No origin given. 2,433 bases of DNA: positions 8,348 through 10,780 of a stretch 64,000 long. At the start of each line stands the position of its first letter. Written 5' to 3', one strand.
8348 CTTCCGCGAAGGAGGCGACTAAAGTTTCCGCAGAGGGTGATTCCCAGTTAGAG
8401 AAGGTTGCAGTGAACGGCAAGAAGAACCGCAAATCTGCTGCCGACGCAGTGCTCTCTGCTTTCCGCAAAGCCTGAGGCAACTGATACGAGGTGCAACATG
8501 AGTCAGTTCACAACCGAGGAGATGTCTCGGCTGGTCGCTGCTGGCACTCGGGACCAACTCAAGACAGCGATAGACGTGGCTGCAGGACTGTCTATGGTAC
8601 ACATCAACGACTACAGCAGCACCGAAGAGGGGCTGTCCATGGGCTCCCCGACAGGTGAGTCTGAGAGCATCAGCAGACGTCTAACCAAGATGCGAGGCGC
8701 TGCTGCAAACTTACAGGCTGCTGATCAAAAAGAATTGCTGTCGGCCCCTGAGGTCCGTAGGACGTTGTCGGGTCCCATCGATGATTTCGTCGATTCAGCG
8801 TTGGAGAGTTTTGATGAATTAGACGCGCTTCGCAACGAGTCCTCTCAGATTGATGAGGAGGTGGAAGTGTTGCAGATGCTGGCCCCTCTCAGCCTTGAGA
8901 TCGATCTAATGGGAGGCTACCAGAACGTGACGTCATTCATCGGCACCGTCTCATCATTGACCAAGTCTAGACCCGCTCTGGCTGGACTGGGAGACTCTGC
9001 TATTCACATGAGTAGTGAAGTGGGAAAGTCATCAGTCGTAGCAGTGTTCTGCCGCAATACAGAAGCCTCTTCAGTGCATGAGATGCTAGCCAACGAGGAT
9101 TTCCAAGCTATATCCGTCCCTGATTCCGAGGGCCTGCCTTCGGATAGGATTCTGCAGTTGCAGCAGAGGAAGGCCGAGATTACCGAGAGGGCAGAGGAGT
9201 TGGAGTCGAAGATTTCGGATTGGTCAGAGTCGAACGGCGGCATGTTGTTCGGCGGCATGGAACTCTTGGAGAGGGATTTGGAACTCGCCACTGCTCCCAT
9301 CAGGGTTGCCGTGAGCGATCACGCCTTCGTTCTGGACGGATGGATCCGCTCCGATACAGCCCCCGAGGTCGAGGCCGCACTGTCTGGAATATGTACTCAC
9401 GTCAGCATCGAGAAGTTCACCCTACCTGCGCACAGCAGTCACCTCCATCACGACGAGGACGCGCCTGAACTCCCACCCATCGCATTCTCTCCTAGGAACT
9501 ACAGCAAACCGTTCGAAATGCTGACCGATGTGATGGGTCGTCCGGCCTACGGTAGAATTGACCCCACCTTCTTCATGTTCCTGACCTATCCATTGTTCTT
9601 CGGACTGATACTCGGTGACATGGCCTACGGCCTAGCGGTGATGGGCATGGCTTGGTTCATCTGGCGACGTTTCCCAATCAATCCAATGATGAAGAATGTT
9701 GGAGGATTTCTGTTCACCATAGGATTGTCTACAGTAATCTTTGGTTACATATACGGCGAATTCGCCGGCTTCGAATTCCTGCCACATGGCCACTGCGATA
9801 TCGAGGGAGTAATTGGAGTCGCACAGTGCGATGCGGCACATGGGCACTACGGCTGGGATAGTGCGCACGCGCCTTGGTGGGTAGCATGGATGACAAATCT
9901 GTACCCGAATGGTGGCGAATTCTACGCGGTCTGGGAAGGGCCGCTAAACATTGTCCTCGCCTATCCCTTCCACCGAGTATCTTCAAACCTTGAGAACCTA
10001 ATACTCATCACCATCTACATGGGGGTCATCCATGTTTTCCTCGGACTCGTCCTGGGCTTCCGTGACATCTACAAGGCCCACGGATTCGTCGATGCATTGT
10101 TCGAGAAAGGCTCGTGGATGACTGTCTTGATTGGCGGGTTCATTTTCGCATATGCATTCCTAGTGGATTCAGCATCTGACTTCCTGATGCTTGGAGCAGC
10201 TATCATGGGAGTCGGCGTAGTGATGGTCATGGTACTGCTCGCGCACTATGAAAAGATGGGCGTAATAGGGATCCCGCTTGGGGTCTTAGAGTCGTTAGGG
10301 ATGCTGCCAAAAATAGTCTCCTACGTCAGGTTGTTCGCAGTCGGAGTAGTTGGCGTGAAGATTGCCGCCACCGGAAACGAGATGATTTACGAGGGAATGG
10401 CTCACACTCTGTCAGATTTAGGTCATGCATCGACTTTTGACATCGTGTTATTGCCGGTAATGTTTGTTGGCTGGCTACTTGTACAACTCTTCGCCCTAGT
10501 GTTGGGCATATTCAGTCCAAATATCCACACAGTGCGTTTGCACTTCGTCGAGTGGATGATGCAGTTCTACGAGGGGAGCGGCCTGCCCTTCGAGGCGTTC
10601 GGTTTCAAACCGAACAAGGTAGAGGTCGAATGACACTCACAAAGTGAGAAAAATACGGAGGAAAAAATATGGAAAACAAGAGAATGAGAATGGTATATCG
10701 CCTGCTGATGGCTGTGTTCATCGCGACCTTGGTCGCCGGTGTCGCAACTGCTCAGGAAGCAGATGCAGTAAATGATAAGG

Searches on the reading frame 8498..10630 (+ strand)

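Call 88: search_protein_families(library=pfam, proteins=[window:8498-10630:+], max_evalue=0.00001)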
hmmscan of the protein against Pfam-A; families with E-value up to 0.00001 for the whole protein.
window:8498-10630:+ (711 aa): 1 family
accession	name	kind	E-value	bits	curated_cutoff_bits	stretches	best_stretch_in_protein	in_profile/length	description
PF01496.24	V_ATPase_I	-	9.5e-19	67.3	30.7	2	269-388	301-413/815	V-type ATPase 116kDa subunit family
